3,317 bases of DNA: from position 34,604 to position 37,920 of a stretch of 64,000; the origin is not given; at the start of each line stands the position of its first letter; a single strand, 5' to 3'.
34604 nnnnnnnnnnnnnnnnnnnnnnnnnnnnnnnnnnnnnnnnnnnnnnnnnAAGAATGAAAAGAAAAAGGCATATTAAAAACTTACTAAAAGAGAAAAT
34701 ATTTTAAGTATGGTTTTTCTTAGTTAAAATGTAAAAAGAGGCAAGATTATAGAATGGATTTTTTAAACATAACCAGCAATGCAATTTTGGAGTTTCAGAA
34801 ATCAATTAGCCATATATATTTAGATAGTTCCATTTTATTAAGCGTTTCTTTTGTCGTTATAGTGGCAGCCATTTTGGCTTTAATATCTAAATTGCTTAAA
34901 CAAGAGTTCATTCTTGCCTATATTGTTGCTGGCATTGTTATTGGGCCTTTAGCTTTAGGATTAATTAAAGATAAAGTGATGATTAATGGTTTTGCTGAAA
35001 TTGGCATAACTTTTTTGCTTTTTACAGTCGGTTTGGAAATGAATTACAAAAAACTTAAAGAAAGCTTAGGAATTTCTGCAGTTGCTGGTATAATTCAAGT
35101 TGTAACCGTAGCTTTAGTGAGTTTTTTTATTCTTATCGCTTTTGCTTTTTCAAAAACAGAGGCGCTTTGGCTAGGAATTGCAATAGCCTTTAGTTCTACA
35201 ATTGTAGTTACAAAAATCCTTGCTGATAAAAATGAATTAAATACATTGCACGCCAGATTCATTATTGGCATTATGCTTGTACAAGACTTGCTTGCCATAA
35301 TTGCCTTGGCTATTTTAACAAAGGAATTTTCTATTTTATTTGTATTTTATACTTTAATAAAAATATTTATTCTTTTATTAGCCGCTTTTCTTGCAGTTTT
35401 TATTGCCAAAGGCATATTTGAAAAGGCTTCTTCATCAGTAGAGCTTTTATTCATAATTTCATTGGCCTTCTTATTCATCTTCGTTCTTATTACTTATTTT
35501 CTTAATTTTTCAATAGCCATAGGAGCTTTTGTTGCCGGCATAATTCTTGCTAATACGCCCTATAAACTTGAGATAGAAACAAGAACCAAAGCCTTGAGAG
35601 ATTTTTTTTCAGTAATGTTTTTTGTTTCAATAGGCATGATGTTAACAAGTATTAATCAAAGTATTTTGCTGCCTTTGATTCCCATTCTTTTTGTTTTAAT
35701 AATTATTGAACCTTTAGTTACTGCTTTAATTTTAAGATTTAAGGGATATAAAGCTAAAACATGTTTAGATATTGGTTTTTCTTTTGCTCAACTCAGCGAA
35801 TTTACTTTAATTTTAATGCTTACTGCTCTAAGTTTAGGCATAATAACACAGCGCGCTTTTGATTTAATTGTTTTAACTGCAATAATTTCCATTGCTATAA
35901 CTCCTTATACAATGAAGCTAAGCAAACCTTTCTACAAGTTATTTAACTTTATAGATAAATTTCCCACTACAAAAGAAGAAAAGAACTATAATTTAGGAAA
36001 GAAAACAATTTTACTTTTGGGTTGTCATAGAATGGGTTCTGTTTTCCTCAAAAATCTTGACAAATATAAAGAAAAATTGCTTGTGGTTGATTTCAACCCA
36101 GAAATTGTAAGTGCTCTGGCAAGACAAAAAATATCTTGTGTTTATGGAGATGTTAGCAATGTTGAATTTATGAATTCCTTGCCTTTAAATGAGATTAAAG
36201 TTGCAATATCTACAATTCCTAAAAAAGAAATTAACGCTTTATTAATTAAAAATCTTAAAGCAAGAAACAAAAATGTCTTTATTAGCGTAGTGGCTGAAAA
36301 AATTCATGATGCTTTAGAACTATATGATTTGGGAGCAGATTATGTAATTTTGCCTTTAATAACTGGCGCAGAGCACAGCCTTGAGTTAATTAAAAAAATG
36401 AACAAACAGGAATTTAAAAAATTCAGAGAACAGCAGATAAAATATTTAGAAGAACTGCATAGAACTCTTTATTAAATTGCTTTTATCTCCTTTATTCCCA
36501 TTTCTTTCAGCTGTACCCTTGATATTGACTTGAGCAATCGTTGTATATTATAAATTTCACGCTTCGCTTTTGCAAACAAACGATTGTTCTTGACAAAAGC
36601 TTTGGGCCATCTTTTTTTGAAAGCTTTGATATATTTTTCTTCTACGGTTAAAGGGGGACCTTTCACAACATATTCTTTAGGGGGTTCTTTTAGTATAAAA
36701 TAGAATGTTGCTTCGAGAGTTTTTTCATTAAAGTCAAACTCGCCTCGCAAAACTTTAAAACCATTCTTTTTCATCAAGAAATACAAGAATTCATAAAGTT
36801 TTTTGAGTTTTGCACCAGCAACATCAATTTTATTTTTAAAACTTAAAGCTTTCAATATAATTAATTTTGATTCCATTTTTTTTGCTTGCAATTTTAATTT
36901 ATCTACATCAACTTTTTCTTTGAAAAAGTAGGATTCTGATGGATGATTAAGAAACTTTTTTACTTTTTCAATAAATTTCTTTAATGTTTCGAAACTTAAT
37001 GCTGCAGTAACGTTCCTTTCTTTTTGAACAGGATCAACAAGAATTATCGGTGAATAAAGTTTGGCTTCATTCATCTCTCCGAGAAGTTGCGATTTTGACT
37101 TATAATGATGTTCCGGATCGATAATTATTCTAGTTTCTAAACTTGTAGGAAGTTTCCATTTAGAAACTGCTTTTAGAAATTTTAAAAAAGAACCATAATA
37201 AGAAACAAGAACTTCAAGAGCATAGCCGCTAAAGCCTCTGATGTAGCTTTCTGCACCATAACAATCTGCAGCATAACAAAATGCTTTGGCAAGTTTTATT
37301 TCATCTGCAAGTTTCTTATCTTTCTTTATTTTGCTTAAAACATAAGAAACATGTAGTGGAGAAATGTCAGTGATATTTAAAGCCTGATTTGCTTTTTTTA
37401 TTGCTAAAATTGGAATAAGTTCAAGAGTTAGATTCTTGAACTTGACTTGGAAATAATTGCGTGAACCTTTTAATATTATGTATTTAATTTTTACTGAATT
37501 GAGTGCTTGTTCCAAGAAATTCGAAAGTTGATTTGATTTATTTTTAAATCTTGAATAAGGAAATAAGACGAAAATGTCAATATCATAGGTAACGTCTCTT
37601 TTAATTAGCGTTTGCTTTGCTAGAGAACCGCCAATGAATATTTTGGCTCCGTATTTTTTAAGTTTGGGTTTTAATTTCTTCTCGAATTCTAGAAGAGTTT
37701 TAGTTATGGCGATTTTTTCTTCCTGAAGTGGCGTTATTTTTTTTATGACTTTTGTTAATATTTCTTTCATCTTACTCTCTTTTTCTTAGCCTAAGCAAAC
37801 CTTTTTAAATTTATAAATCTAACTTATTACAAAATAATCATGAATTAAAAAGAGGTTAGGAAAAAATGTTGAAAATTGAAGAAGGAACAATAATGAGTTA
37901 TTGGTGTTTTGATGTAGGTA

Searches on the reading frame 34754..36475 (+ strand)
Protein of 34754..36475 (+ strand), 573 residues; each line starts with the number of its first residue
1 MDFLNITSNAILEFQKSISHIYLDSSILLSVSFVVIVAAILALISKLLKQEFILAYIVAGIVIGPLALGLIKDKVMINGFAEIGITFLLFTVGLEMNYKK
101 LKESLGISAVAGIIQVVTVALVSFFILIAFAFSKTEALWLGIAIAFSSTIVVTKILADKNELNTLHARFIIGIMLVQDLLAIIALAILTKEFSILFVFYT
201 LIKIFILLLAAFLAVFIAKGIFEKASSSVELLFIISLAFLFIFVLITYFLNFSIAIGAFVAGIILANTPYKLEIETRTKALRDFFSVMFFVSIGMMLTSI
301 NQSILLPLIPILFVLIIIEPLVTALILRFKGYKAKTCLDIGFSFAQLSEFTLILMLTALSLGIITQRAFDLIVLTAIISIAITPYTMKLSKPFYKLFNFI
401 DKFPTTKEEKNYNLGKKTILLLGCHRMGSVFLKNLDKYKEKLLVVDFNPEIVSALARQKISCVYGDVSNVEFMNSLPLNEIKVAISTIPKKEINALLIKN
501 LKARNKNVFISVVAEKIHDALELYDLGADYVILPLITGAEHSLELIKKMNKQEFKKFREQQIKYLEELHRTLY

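Call 5: search_protein_families(library=pfam, proteins=[window:34754-36475:+])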
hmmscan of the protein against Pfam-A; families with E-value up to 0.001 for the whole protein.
window:34754-36475:+ (573 aa): 2 families
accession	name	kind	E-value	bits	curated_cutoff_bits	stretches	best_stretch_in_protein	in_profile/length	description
PF00999.27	Na_H_Exchanger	-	1.6e-47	162.6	26.2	1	36-386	2-368/375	Sodium/hydrogen exchanger, transmembrane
PF02254.24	TrkA_N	-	1.8e-18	67.4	23.8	1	419-534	1-116/116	TrkA-N domain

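Call 52: search_protein_families(library=ncbifam, proteins=[window:34754-36475:+], max_evalue=0.00001)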
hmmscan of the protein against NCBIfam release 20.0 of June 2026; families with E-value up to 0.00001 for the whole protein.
window:34754-36475:+ (573 aa): 6 families
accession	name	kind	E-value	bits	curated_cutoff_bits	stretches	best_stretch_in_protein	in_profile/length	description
NF002973.0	PRK03659.1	equivalog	1.4e-45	156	804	1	27-490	5-474/602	glutathione-regulated potassium-efflux system protein KefB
NF007950.1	PRK10669.1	equivalog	1.2e-43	149.8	700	1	33-533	13-534/547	YbaL family putative K(+) efflux transporter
TIGR00932.1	2a37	subfamily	1.4e-42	146.1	238.3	1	37-297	3-274/275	monovalent cation:proton antiporter-2 (CPA2) family protein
NF002924.0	PRK03562.1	equivalog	2.9e-42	145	752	1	28-568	6-561/623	glutathione-regulated potassium-efflux system protein KefC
NF045626.1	FeTrans_MagA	equivalog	2.7e-32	112.2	700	1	29-386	9-373/386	iron transporter MagA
NF007039.0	PRK09496.3-2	equivalog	7e-08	31.7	293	1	419-566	3-155/446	Trk system potassium transporter TrkA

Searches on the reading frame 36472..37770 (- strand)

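Call 5: search_protein_families(library=pfam, proteins=[window:36472-37770:-])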
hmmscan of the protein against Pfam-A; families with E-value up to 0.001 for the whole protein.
window:36472-37770:- (432 aa): 3 families
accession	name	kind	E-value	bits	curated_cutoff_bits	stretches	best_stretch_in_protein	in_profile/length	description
PF09249.16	tRNA_NucTransf2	-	2.6e-31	108.6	27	1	156-283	1-113/113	tRNA nucleotidyltransferase, second domain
PF21133.2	CAA_C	-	1.4e-06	28.5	22.2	1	321-425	23-128/144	CCA-adding enzyme, C-terminal domain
PF18144.7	SMODS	-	1.5e-06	29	26.5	1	3-135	5-142/164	Second Messenger Oligonucleotide or Dinucleotide Synthetase domain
